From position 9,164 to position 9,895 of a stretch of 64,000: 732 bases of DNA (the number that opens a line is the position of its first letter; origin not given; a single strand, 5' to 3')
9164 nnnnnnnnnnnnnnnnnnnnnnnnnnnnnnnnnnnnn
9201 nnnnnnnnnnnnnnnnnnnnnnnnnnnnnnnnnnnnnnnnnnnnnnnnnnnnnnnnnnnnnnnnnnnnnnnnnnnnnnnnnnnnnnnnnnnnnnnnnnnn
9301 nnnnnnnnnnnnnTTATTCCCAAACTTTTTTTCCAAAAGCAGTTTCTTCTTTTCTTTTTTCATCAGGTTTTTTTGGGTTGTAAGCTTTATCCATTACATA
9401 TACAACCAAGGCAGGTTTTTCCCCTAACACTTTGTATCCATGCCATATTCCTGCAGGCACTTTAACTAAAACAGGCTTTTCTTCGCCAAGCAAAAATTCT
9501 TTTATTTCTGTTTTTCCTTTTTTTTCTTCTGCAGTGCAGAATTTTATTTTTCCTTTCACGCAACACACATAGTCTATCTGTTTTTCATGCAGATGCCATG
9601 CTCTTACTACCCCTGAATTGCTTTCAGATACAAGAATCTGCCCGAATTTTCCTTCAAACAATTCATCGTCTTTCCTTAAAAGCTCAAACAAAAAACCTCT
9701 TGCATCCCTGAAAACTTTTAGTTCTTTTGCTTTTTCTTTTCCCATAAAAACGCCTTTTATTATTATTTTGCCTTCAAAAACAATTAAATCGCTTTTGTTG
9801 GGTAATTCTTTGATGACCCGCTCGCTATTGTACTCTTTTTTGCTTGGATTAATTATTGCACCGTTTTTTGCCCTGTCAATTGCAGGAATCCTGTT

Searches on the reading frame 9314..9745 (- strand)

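Call 47: search_protein_families(library=pfam, proteins=[window:9314-9745:-], max_evalue=0.00001)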
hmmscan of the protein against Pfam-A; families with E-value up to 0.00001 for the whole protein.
window:9314-9745:- (143 aa): 3 families
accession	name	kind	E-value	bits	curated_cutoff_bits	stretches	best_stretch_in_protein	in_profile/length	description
PF00908.23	dTDP_sugar_isom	-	7.9e-14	52.2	27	1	8-127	11-138/168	dTDP-4-dehydrorhamnose 3,5-epimerase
PF14667.12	Polysacc_synt_C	-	5e-13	49.6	28.7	1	13-128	2-109/111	Polysaccharide biosynthesis C-terminal domain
PF05523.17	FdtA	-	1.6e-06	28.4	23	1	5-124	4-116/131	WxcM-like, C-terminal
